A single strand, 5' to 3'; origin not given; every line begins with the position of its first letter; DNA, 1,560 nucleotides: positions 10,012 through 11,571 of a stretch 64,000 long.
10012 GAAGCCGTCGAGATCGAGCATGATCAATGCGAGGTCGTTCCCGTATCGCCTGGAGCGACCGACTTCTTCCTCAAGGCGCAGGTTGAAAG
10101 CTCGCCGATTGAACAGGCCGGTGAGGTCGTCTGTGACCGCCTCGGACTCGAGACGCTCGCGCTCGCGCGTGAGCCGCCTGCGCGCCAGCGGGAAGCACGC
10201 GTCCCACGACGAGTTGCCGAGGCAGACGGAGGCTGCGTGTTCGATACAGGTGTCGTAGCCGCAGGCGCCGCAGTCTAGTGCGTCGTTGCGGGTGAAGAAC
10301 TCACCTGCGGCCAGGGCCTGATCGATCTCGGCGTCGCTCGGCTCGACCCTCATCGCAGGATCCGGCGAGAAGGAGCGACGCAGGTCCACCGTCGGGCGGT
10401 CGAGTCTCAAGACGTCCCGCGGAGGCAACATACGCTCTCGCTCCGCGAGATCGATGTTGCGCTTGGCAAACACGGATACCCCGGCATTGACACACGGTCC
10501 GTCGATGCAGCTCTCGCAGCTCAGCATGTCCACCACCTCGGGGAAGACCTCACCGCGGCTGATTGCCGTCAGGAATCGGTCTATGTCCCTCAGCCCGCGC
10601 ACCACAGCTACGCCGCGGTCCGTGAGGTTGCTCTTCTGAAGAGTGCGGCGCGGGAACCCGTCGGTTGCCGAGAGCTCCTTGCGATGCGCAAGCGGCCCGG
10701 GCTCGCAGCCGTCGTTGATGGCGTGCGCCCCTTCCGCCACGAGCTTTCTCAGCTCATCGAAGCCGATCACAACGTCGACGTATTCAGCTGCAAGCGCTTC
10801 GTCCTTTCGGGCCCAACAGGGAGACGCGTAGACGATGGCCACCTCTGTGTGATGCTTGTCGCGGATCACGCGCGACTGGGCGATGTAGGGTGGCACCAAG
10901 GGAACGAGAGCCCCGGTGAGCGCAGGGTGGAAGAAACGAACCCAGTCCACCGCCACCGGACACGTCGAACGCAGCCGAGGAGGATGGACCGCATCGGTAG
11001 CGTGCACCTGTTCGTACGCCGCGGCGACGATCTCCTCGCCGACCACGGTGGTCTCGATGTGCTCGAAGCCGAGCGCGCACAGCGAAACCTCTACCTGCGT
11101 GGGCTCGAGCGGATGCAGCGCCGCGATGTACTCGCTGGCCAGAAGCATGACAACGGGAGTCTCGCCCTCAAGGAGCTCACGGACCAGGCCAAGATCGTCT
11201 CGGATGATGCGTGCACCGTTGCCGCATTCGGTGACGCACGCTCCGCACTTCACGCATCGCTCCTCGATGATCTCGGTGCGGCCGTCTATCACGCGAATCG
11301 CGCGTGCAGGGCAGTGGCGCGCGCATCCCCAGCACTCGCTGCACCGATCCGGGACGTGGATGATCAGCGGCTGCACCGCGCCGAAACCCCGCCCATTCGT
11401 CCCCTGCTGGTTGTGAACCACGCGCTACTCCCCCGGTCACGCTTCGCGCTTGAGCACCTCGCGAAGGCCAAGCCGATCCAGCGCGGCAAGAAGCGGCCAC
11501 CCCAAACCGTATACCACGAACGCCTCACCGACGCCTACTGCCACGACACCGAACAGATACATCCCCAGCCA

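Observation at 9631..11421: [FeFe]-hydrogenase-like Fe-S domain fused to a GGDEF output: candidate H2/redox-sensing diguanylate cyclase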

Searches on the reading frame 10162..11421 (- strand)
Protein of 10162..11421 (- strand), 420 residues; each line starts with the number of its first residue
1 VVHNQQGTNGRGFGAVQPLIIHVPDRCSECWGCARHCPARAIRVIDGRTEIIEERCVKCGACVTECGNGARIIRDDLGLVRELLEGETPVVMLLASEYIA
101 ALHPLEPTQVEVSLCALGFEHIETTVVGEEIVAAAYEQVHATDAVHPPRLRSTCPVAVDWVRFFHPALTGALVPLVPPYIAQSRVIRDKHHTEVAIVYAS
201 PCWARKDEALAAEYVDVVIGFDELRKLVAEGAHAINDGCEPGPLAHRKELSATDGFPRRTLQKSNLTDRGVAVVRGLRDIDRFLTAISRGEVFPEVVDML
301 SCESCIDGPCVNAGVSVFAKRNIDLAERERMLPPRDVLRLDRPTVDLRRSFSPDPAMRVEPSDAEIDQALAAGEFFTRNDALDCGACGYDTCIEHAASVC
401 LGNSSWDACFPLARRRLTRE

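Call 14: search_solved_structures(query=window:10162-11421:-, max_evalue=0.01, show_alignments=4)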
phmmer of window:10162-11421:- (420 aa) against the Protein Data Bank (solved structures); distinct sequences matched with E-value up to 0.01: 22.
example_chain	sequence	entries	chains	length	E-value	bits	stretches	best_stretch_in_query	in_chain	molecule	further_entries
9rkm_A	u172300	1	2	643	1.7e-09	40.4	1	23-216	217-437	[FeFe]-hydrogenase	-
30jk_A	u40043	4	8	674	2e-09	40.2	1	23-216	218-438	[FeFe]-hydrogenase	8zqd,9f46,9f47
7p5h_A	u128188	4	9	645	3.6e-08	36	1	48-245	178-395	Fe-hydrogenase, subunit alpha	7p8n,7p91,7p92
9r51_C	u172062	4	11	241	5.9e-08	35.3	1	25-67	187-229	F420-reducing [NiFe]-hydrogenase from Methanothermococcus thermolithotrophicus subunit gam | F420-reducing [NiFe]-hydrogenase from Methanothermococcus thermolit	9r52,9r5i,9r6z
7qv7_D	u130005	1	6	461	1.4e-06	30.8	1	20-72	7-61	Hydrogen dependent carbon dioxide reductase subunit HydA2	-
9g03_E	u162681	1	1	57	9.7e-06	28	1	23-72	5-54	Ferredoxin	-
8a6t_A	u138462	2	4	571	0.00012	24.4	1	49-231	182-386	Electron bifurcating hydrogenase subunit HydA1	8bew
9sw6_G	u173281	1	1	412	0.00016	24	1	14-71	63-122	Polyferredoxin protein MvhB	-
3zfs_B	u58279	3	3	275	0.00021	23.6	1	26-68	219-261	F420-REDUCING HYDROGENASE, SUBUNIT GAMMA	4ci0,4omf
7p5h_B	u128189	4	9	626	0.00023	23.5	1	21-67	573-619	Fe-hydrogenase, subunit beta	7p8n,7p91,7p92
1clf_A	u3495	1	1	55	0.0004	22.7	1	23-72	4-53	FERREDOXIN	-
7t2r_B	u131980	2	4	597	0.00061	22.1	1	23-70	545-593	NiFe hydrogenase subunit B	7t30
9bov_B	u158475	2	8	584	0.00077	21.7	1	23-70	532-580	NADH dehydrogenase (Quinone)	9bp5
9n5u_B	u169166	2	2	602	0.0013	21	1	17-71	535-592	NfnB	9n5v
7zc6_B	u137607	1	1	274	0.0014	20.8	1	27-70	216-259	RnfB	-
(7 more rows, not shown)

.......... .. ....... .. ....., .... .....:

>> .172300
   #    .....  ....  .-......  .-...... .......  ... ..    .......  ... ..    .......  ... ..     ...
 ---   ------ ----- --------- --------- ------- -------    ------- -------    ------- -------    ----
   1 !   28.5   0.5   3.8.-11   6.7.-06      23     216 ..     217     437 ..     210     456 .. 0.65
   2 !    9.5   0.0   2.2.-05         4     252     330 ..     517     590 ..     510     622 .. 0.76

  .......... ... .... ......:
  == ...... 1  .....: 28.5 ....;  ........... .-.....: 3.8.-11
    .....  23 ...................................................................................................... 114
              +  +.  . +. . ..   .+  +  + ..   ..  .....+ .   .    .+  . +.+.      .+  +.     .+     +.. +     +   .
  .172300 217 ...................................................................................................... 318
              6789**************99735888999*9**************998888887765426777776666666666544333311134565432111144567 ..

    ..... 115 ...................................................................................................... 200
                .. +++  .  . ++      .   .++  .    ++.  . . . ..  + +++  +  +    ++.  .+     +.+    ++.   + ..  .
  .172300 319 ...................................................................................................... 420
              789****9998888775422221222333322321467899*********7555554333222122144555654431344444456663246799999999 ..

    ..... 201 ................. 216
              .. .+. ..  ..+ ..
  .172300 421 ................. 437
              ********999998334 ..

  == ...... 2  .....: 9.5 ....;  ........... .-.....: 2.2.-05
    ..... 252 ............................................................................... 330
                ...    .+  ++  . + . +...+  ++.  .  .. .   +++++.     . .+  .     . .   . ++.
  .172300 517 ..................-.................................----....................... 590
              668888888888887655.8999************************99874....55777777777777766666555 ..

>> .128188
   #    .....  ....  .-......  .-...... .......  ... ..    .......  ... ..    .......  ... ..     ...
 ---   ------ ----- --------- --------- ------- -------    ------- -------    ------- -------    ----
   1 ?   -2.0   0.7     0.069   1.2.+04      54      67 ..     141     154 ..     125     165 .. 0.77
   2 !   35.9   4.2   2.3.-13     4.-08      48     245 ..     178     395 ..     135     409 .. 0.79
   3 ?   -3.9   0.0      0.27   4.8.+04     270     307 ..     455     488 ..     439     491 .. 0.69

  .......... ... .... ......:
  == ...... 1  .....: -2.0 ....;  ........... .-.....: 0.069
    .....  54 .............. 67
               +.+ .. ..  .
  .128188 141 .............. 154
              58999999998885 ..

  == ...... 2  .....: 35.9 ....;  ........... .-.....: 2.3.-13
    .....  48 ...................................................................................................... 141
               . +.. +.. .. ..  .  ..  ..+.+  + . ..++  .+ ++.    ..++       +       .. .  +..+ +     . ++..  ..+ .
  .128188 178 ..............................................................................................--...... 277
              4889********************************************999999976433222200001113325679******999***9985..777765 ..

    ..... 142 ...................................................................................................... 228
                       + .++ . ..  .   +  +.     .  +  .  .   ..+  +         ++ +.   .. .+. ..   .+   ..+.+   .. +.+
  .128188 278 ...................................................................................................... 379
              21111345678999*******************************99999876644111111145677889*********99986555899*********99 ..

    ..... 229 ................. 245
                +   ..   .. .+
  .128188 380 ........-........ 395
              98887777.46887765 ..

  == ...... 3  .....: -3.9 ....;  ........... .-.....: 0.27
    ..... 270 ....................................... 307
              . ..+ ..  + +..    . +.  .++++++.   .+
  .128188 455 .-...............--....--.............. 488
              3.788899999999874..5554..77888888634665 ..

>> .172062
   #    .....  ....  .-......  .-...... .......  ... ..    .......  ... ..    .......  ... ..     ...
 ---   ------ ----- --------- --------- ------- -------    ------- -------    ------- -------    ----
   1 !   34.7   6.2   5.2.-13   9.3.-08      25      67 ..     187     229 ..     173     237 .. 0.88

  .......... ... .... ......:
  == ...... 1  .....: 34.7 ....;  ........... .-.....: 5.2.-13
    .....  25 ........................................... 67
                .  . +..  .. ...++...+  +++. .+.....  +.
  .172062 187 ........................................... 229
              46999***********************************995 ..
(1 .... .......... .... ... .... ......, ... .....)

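Call 28: search_solved_structures(query=A2, max_evalue=0.01, show_alignments=5)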
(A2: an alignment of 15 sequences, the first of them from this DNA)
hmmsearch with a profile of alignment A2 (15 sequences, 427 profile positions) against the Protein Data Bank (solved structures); distinct sequences matched with E-value up to 0.01: 97 (the best 60 are shown).
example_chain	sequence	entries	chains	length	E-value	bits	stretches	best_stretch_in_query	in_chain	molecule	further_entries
7p5h_A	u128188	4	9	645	3.1e-21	78.8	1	21-240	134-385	Fe-hydrogenase, subunit alpha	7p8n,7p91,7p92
8a6t_A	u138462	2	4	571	1.4e-18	70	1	54-238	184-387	Electron bifurcating hydrogenase subunit HydA1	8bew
9sw6_G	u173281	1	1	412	5e-17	64.9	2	28-82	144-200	Polyferredoxin protein MvhB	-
7qv7_D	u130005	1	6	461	5.2e-17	64.9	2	19-74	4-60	Hydrogen dependent carbon dioxide reductase subunit HydA2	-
9rkm_A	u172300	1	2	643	1.3e-16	63.6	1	5-238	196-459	[FeFe]-hydrogenase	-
30jk_A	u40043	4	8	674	1.4e-16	63.5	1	5-238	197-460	[FeFe]-hydrogenase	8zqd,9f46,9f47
9sfi_O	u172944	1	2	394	4.8e-16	61.7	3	26-85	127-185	Ferredoxin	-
9gnk_A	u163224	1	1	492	6e-16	61.4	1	15-238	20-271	Periplasmic [Fe] hydrogenase large subunit,Periplasmic [Fe] hydrogenase small subunit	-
8rxj_A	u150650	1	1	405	7.8e-16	61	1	15-238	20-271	Periplasmic [Fe] hydrogenase large subunit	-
8bj7_A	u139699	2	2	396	8.3e-16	60.9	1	15-238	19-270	Periplasmic [Fe] hydrogenase large subunit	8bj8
8rtg_A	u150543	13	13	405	9.6e-16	60.7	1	15-238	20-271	Periplasmic [Fe] hydrogenase large subunit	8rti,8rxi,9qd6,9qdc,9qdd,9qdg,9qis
6sg2_AAA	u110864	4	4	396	1.1e-15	60.5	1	15-238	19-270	Periplasmic [Fe] hydrogenase large subunit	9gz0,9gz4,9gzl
9hpx_A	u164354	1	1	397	1.1e-15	60.5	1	15-238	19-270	Periplasmic [Fe] hydrogenase large subunit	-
1hfe_L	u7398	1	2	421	1.1e-15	60.5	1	15-238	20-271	PROTEIN (FE-ONLY HYDROGENASE (E.C.1.18.99.1) (LARGER SUBUNIT))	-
9r9v_A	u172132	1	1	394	1.1e-15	60.5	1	15-239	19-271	Periplasmic [Fe] hydrogenase large subunit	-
7p5h_B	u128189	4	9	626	2.3e-05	26.5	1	26-71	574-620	Fe-hydrogenase, subunit beta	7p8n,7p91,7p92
8a6t_B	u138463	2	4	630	0.00012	24.1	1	24-73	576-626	Electron bifurcating hydrogenase subunit HydB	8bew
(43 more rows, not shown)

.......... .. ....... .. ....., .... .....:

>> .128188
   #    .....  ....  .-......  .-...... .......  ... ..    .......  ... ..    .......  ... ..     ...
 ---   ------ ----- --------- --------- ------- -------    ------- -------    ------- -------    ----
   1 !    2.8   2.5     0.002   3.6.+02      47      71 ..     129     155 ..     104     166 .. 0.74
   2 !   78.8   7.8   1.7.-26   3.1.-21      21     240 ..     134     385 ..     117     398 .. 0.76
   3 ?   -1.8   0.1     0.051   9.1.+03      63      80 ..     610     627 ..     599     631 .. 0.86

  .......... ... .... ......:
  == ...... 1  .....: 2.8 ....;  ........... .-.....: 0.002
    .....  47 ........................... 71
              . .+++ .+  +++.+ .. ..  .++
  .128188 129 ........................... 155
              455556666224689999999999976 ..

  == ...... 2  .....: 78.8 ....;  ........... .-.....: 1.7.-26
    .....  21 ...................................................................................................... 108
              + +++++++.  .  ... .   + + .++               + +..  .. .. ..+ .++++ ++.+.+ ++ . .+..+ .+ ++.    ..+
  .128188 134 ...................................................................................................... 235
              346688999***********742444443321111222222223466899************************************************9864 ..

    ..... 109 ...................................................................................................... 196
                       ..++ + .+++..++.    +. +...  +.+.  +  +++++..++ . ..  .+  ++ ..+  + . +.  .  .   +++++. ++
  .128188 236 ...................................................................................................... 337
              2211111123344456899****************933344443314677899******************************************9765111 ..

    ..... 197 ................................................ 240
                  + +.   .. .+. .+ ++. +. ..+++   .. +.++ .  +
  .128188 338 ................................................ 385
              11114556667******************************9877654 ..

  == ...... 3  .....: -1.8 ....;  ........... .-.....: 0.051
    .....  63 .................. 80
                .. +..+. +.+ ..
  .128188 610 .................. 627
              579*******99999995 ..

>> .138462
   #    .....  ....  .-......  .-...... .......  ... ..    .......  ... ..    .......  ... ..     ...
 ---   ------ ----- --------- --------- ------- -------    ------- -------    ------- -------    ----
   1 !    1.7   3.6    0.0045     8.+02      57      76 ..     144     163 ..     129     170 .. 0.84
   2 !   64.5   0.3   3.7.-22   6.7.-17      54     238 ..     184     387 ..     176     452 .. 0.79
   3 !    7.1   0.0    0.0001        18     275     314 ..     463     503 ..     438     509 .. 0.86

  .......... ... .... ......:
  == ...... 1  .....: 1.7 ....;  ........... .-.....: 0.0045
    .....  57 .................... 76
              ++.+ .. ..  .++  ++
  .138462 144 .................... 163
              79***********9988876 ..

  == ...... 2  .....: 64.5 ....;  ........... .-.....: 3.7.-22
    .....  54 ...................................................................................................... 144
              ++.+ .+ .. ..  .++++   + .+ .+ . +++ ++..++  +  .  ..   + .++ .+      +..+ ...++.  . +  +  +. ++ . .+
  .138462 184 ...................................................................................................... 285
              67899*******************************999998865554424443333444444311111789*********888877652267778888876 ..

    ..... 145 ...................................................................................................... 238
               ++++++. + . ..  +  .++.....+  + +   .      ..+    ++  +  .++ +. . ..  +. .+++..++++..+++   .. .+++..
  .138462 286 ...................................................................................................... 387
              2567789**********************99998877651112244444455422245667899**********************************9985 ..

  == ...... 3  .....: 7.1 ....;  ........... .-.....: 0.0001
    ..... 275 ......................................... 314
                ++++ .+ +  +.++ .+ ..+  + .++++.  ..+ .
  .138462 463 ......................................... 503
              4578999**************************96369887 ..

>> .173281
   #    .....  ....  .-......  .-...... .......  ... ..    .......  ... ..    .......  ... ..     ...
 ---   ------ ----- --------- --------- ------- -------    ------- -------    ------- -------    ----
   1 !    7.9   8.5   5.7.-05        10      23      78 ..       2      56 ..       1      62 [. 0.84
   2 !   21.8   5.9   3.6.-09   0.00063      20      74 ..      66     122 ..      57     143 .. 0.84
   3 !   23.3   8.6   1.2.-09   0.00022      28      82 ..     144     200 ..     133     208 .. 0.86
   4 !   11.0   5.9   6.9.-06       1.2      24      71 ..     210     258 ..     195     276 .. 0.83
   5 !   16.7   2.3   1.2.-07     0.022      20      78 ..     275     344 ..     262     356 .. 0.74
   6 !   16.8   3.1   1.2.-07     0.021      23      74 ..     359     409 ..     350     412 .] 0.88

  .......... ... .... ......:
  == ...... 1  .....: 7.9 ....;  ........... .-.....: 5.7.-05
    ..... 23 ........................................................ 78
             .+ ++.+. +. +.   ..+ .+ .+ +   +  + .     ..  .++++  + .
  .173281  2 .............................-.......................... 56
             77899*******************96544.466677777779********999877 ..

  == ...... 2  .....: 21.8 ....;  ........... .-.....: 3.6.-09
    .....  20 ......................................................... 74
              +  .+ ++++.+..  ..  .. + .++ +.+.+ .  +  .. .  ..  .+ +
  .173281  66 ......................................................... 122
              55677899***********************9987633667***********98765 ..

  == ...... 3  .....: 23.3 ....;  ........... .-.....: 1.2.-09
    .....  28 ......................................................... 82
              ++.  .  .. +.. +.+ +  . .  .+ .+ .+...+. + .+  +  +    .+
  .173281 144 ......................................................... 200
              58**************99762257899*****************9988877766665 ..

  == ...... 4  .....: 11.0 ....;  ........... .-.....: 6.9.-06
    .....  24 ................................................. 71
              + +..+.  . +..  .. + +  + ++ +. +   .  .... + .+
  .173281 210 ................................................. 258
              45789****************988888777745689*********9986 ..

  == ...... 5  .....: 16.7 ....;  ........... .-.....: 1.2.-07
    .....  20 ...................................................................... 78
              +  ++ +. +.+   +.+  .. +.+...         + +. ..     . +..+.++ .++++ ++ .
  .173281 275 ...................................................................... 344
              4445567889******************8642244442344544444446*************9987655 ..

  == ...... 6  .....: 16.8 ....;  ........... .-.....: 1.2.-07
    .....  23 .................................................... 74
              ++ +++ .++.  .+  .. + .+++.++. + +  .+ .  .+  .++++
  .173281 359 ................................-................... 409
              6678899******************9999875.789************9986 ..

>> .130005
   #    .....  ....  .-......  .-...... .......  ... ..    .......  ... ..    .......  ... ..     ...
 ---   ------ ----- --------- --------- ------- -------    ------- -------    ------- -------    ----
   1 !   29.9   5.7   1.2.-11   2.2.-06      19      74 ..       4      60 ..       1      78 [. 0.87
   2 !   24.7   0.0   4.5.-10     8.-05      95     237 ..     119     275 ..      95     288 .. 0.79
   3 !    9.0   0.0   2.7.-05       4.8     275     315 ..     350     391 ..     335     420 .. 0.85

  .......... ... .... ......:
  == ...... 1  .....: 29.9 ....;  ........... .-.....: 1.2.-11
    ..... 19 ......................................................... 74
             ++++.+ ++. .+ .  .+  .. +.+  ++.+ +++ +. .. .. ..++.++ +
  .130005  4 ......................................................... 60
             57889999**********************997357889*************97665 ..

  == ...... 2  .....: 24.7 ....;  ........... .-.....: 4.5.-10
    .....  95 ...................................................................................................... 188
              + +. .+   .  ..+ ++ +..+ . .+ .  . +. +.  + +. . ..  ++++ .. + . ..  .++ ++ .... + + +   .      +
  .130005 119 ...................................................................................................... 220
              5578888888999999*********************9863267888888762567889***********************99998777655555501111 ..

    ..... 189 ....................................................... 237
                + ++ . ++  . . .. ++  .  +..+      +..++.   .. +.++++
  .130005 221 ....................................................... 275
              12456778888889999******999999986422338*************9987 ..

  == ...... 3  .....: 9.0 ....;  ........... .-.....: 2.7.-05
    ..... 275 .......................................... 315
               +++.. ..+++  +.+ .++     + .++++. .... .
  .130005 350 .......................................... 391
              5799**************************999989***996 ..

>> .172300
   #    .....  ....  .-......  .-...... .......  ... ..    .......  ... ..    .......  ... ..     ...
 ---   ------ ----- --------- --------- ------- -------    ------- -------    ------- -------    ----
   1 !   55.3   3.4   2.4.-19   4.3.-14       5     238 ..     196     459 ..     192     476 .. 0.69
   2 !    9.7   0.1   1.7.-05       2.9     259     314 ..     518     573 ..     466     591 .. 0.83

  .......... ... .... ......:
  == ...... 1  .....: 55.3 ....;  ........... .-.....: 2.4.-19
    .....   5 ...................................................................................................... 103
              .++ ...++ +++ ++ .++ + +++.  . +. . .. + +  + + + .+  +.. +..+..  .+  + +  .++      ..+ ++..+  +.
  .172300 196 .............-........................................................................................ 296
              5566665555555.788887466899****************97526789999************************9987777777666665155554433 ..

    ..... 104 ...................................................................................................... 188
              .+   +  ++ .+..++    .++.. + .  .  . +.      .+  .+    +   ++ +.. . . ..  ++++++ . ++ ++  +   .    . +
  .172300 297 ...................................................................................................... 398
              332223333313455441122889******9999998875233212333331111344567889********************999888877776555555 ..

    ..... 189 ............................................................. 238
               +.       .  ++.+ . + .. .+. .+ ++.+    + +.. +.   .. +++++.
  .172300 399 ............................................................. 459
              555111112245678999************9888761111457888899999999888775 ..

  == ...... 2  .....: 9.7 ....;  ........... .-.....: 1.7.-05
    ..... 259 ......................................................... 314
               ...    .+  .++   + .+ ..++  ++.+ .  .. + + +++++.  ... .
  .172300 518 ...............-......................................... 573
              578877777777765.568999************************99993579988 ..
